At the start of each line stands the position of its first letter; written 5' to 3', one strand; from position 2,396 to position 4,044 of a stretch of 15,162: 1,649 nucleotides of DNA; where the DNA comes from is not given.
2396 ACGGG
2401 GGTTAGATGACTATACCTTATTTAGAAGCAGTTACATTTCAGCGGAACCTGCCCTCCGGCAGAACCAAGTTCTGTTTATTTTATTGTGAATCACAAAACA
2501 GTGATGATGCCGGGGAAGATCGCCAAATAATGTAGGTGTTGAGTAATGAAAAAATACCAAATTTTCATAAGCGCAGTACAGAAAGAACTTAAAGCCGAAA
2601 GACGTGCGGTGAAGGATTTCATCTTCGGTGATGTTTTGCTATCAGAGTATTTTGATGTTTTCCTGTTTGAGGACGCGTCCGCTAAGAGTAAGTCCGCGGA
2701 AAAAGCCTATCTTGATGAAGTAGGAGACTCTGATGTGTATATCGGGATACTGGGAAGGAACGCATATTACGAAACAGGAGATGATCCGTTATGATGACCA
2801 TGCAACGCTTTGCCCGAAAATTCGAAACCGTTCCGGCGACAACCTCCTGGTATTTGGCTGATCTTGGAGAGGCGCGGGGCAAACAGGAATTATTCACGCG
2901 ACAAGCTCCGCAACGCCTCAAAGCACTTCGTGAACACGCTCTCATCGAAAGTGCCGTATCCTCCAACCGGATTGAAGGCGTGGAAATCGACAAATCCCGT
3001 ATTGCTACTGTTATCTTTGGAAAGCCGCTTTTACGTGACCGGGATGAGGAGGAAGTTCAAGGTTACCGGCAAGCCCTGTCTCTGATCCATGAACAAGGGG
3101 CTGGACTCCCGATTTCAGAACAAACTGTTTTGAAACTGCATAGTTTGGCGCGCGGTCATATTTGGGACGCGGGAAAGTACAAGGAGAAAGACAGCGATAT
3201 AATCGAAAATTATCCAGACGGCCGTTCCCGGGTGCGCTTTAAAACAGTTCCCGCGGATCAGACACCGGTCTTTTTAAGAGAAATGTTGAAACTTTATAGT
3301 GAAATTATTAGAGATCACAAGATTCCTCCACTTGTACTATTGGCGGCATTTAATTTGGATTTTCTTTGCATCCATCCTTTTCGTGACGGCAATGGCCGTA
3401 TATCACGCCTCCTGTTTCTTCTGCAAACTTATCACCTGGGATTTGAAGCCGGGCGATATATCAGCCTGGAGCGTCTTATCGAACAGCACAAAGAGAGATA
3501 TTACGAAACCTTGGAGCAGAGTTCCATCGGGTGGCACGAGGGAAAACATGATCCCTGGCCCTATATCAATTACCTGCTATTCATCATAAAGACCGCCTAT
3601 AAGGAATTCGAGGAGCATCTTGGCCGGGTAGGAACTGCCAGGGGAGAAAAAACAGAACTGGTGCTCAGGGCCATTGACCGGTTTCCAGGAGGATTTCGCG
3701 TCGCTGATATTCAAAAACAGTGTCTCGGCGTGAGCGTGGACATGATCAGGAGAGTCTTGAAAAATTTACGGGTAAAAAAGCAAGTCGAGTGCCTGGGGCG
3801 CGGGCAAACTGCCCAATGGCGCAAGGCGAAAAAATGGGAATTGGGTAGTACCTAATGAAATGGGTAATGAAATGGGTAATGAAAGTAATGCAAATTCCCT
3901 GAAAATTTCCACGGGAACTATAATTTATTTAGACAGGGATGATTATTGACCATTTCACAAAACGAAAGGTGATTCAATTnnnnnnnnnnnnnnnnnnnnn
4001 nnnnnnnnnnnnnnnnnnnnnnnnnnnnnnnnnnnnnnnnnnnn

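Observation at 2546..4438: DUF4062-like small ORF translationally coupled (ATGATGA) to a class II Fic protein, followed by a Trp-rich 4-TM protein: candidate conflict module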

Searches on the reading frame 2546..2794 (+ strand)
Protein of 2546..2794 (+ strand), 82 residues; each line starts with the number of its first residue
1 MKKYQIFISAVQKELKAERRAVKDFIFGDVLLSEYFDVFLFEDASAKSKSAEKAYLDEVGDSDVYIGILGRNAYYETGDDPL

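Call 3: search_protein_families(library=pfam, proteins=[window:2546-2794:+], max_evalue=1)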
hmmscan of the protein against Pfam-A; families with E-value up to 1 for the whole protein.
window:2546-2794:+ (82 aa): 1 family
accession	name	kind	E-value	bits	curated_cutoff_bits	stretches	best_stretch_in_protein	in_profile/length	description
PF13271.11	DUF4062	-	4.9e-12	46.3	24.7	1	5-71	1-62/82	Domain of unknown function (DUF4062)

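Call 4: search_protein_families(library=ncbifam, proteins=[window:2546-2794:+], max_evalue=1)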
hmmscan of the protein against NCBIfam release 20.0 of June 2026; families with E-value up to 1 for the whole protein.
window:2546-2794:+ (82 aa): 0 families

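Call 5: find_homologous_proteins(query=window:2546-2791:+)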
Query window:2546-2791:+ (82 aa): 53 proteins with E <= 0.001 among 54 candidates.
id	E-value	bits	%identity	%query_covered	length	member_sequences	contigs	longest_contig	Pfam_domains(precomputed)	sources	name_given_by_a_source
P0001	5.0e-45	168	100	100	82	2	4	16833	PF13271.12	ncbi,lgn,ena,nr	ncbi:DUF4062 domain-containing protein [bacterium]|nr:DUF4062 domain-containing protein [bacterium]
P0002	1.2e-28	116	82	88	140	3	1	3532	PF13271.12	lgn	-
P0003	2.9e-28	115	79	88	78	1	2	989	PF13271.12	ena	-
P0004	5.9e-28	114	83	85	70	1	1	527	PF13271.12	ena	-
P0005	9.2e-28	114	81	85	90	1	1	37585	PF13271.12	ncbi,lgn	-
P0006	2.7e-26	109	78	84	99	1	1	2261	PF13271.12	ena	-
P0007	3.0e-26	109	77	85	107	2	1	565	PF13271.12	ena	-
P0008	1.3e-25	107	78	84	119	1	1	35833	PF13271.12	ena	-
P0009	3.2e-25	106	65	99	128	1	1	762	PF13271.12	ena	-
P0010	6.8e-25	105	74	85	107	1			PF13271.12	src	-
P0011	7.0e-25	105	66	100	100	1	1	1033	PF13271.12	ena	-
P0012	1.2e-24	104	67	95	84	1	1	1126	PF13271.12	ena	-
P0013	1.3e-24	104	72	88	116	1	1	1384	PF13271.12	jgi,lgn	jgi:hypothetical protein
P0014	4.6e-24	102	74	85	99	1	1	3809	PF13271.12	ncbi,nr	ncbi:DUF4062 domain-containing protein [Candidatus Desantisbacteria bacterium]|nr:DUF4062 domain-con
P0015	4.8e-24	102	69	88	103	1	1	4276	PF13271.12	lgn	-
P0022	6.7e-23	98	73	85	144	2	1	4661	PF13271.12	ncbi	-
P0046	2.5e-13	68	64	68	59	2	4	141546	PF13271.12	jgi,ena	jgi:hypothetical protein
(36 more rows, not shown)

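Call 10: find_encoding_contigs(protein=P0001, flank=10000, max_places=6)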
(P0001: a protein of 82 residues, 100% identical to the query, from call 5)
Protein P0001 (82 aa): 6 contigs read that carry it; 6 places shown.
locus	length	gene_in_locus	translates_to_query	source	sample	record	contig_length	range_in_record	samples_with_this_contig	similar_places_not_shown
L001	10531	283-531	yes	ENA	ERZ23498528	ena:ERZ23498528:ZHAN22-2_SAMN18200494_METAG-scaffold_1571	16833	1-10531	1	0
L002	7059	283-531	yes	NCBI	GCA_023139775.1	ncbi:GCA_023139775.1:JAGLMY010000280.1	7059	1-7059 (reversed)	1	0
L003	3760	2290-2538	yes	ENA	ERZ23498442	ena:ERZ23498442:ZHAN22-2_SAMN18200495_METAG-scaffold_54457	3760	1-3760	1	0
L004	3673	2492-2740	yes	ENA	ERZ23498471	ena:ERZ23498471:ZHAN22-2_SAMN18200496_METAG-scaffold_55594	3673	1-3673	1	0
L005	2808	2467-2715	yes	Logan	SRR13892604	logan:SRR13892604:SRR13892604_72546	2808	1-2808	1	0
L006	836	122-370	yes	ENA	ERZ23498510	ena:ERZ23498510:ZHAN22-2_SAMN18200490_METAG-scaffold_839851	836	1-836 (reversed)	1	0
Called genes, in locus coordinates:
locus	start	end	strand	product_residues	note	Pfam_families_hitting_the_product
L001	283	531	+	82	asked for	PF13271:DUF4062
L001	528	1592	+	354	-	PF02661:Fic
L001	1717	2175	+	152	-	-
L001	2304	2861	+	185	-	-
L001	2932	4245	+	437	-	PF27218:MJ0043_C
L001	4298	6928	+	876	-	PF00675:Peptidase_M16, PF05193:Peptidase_M16_C, PF00675:Peptidase_M16, PF05193:Peptidase_M16_C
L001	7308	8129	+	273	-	PF01145:Band_7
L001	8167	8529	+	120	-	PF01880:Desulfoferrodox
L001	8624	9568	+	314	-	PF02734:Dak2, PF21645:FakA-like_M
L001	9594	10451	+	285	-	PF02645:DegV, PF13684:FakA-like_C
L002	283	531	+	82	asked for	PF13271:DUF4062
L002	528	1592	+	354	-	PF02661:Fic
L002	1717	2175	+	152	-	-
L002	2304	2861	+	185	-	-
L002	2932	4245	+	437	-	PF27218:MJ0043_C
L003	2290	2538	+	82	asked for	PF13271:DUF4062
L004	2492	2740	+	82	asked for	PF13271:DUF4062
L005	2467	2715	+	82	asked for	PF13271:DUF4062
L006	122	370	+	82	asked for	PF13271:DUF4062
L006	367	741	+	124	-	-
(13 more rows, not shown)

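Call 11: find_encoding_contigs(protein=P0005, flank=6000, max_places=2)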
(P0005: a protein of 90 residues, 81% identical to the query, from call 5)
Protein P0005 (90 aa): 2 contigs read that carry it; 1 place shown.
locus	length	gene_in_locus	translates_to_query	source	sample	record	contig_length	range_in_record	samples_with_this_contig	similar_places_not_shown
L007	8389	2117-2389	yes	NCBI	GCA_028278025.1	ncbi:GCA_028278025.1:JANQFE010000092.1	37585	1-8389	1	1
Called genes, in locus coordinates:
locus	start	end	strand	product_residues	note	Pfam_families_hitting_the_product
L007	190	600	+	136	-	PF02384:N6_Mtase (weak)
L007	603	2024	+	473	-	PF01420:Methylase_S (faint)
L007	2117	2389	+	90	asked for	PF13271:DUF4062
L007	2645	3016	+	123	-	-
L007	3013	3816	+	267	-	PF15731:MqsA_antitoxin, PF13274:SocA_Panacea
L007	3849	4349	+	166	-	-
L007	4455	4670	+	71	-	-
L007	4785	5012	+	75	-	-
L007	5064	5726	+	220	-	PF00005:ABC_tran, PF02463:SMC_N (faint)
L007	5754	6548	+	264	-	PF03649:UPF0014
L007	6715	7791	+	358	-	PF01032:FecCD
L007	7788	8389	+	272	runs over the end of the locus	PF13476:AAA_23 (weak), PF00005:ABC_tran, PF02463:SMC_N, PF13304:AAA_21 (weak)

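Call 12: find_encoding_contigs(protein=P0008, flank=6000, max_places=2)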
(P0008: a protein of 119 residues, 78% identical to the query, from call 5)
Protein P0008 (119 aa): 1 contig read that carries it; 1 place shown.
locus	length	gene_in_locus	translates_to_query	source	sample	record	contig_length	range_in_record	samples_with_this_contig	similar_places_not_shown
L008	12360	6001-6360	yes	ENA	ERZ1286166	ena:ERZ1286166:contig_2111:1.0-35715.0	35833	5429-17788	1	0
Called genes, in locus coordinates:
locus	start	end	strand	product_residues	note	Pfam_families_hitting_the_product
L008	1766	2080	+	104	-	PF08843:AbiEii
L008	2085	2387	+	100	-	-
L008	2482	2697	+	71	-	-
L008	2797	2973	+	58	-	-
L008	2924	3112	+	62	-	-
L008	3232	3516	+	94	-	PF07929:PRiA4_ORF3 (weak)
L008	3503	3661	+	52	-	PF01381:HTH_3, PF12844:HTH_19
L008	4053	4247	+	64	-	-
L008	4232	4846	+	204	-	PF01555:N6_N4_Mtase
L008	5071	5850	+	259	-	PF13289:SIR2_2 (faint)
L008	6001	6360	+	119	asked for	PF13271:DUF4062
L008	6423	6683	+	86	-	-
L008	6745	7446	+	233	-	PF13749:HATPase_c_4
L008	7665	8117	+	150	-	-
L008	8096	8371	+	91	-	PF07929:PRiA4_ORF3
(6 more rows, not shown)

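Call 13: find_encoding_contigs(protein=P0046, flank=6000, max_places=3)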
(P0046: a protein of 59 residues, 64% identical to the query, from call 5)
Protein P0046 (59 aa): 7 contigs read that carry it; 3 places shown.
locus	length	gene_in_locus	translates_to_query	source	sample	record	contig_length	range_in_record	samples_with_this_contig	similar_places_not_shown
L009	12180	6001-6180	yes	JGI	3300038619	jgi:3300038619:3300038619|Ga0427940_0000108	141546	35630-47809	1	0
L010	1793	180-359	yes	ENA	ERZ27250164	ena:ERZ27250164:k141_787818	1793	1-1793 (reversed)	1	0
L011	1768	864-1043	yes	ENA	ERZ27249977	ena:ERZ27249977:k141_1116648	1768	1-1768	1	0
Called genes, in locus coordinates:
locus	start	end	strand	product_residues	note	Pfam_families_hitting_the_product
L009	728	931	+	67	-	-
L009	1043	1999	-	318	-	PF13495:Phage_int_SAM_4 (faint), PF02899:Phage_int_SAM_1, PF00589:Phage_integrase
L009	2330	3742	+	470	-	PF00909:Ammonium_transp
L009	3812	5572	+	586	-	PF17297:PEPCK_N, PF00821:PEPCK_GTP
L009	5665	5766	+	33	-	-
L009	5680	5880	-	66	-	-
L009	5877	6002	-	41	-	-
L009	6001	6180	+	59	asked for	PF13271:DUF4062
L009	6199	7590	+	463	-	PF13749:HATPase_c_4, PF21247:Fic-like_C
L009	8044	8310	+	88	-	PF03693:ParD_antitoxin (weak)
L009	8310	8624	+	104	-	PF05016:ParE_toxin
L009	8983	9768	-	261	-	-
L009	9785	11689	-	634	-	PF08238:Sel1, PF00089:Trypsin (weak), PF13365:Trypsin_2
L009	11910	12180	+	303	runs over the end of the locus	PF08867:FRG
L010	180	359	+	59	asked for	PF13271:DUF4062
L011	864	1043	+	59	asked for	PF13271:DUF4062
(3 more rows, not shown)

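Call 14: find_encoding_contigs(protein=P0022, flank=6000, max_places=2)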
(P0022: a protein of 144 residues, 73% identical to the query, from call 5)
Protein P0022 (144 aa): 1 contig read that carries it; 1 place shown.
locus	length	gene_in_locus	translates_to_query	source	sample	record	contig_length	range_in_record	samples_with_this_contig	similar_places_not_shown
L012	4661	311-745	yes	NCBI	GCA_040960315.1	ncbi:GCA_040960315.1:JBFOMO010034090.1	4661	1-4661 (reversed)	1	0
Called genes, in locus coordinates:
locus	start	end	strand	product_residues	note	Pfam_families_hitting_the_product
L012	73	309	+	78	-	PF13560:HTH_31 (faint), PF01381:HTH_3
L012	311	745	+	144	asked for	PF13271:DUF4062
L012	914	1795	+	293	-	PF13749:HATPase_c_4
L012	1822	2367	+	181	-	PF00149:Metallophos (weak), PF12850:Metallophos_2 (faint)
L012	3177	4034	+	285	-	PF18864:AbiTii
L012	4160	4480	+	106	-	PF01541:GIY-YIG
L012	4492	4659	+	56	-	?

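Call 26: search_protein_representatives(protein=P0022)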
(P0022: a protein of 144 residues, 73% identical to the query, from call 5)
Query: 144 residues. Proteins with E-value up to 0.001 (for the whole library): 1704; up to 1e-10: 496; up to 1e-30: 10. The best 150 are listed.
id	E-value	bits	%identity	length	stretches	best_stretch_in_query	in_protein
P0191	3.8e-62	224.6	78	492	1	2-144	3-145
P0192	1.9e-60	219.1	73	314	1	2-144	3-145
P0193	5.5e-54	198.2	68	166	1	2-143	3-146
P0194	2.3e-40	154.2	64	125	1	2-122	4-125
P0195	4.5e-37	143.5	73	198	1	48-144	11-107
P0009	5.0e-37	143.4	67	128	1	2-108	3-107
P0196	8.4e-37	142.6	54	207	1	2-143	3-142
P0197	4.8e-36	140.2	52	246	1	1-142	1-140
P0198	1.5e-35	138.6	50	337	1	2-139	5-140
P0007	8.5e-35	136.2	76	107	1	1-88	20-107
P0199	5.1e-28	114.2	53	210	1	2-139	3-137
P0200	1.8e-27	112.5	50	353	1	1-140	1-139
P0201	3.0e-27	111.8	48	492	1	1-141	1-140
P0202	5.6e-27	110.9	46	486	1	1-142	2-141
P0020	6.3e-27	110.7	68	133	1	2-80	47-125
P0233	1.4e-22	96.6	44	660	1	4-141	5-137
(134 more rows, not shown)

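Call 27: search_protein_families(library=pfam, proteins=[P0191, P0192, P0201, P0233, L009:6199-7590:+], max_evalue=0.01)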
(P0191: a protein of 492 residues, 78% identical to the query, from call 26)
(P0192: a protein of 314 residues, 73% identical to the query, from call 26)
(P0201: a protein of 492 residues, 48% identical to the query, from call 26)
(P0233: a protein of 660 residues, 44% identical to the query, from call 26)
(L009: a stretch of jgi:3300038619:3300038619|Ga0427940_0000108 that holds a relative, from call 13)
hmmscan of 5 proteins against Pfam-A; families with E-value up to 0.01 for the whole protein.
P0191 (492 aa): 2 families
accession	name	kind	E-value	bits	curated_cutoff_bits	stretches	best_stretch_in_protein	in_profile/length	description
PF13749.12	HATPase_c_4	-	4.5e-19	68.7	26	1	320-403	2-85/89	Putative ATP-dependent DNA helicase recG C-terminal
PF13271.11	DUF4062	-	1.7e-18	67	24.7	1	5-91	1-82/82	Domain of unknown function (DUF4062)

P0192 (314 aa): 1 family
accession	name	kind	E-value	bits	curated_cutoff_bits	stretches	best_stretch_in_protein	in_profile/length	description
PF13271.11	DUF4062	-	2.5e-20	72.9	24.7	1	5-91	1-82/82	Domain of unknown function (DUF4062)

P0201 (492 aa): 3 families
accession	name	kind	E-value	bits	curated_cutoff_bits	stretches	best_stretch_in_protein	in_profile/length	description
PF13749.12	HATPase_c_4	-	1.3e-22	80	26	1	318-403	1-89/89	Putative ATP-dependent DNA helicase recG C-terminal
PF13271.11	DUF4062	-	1.4e-18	67.3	24.7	1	4-88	1-80/82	Domain of unknown function (DUF4062)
PF08220.18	HTH_DeoR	-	0.00019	21.5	21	1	437-479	4-46/57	DeoR-like helix-turn-helix domain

P0233 (660 aa): 4 families
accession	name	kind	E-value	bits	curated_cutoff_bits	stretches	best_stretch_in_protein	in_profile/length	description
PF13271.11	DUF4062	-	2.3e-22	79.4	24.7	1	5-91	1-82/82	Domain of unknown function (DUF4062)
PF13749.12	HATPase_c_4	-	2e-19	69.8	26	1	315-397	3-86/89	Putative ATP-dependent DNA helicase recG C-terminal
PF21247.3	Fic-like_C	-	1.7e-08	34.6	27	1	590-648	6-64/64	Filamentation induced by cAMP protein Fic-like, C-terminal domain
PF13620.12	CarboxypepD_reg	-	0.00052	20.8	32.3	1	410-468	10-68/82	Carboxypeptidase regulatory-like domain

L009:6199-7590:+ (463 aa): 2 families
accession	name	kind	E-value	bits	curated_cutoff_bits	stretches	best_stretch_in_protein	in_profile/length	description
PF13749.12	HATPase_c_4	-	1.1e-21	77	26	1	247-330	2-86/89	Putative ATP-dependent DNA helicase recG C-terminal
PF21247.3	Fic-like_C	-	7.4e-20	71.1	27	1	385-447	2-64/64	Filamentation induced by cAMP protein Fic-like, C-terminal domain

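Call 50: search_protein_families(library=padloc, proteins=[P0191, window:2546-2791:+], max_evalue=0.01)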
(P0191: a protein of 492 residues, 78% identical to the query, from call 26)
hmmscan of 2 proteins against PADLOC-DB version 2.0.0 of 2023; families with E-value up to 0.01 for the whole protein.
P0191 (492 aa): 3 families
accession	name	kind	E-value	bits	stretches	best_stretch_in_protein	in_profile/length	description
PDLC02394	pAgo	-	2e-18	63.6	1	161-420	174-447/1121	-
PDLC02402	Aga_SIR2-PNTD1-PNTD2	-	1.4e-14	51.2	1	160-415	307-570/876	Class I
PDLC02418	Aga_SIR2-Kinase-PNTD1-PNTD2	-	2.8e-11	40.3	1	162-387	168-419/756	Class I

window:2546-2791:+ (82 aa): 0 families

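Call 51: search_protein_families(library=ncbifam, proteins=[P0191, P0201], max_evalue=0.1)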
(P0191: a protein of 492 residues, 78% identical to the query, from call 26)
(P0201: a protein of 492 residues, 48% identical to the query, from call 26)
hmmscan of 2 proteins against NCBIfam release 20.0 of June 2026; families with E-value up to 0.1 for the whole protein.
P0191 (492 aa): 0 families

P0201 (492 aa): 4 families
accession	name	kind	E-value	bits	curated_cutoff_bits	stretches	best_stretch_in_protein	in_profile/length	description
NF053606.1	Sta1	subfamily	0.0022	18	80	1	429-480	17-67/100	Sta1 family transcriptional regulator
NF040939.2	trans_reg_lrs14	equivalog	0.0038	17.2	90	1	429-480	18-69/103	Lrs14 family HTH-type transcriptional regulator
NF006170.0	PRK08311.1-1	equivalog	0.011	15.5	271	1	398-474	119-197/221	RNA polymerase sigma factor SigI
NF010034.0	PRK13509.1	equivalog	0.061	12.7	244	1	437-480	9-52/251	HTH-type transcriptional regulator UlaR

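Call 89: find_related_loci(query=P0191, collection=viral_contigs, flank=2500)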
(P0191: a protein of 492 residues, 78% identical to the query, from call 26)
Query P0191 (492 aa) in viral_contigs; peptide patterns used: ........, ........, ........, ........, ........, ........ (x = any residue, [..] = any of these).
24 stretches matched a pattern, but none encodes a relative of the query by tblastn (E <= 1e-3).

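Call 91: find_related_loci(query=A7, collection=viral_contigs, flank=2500)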
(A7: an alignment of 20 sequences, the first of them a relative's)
Query A7 (492 aa) in viral_contigs; peptide patterns used: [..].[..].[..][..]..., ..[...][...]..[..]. (x = any residue, [..] = any of these).
102 stretches matched a pattern; 39 encode a relative of the query (tblastn E <= 1e-3); 39 distinct loci.
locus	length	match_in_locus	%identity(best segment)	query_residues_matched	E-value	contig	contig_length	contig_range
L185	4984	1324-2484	43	3-395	2e-98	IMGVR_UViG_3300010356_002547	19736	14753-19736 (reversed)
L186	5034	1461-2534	29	129-483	9e-41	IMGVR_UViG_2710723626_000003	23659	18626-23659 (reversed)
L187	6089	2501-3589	28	127-483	7e-35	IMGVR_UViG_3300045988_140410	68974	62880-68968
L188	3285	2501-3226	31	156-397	2e-28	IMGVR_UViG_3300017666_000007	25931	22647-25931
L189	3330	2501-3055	37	214-395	6e-27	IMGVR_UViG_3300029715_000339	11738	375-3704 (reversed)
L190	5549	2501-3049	31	206-393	5e-20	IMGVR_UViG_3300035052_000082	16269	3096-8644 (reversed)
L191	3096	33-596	32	204-395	6e-20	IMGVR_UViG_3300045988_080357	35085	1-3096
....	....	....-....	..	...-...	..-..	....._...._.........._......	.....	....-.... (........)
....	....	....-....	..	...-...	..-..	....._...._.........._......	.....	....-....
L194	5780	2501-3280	27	155-415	1e-17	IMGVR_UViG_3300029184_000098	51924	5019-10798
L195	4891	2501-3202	26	157-395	2e-17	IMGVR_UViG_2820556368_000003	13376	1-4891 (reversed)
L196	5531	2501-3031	31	214-395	3e-17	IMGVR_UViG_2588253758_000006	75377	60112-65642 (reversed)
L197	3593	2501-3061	29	293-482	1e-16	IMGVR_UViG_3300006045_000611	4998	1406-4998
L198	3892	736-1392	28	188-399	3e-16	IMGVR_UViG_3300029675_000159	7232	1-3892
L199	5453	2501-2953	32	215-368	1e-14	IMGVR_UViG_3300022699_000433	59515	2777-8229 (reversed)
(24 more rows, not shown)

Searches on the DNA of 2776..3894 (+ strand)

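Call 68: search_dna_similar(query=window:2776-3894:+, collection=ecoli_genomes, mode=distant, max_rows=10)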
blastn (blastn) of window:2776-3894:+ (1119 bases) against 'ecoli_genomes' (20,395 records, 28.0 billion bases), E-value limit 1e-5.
No match.
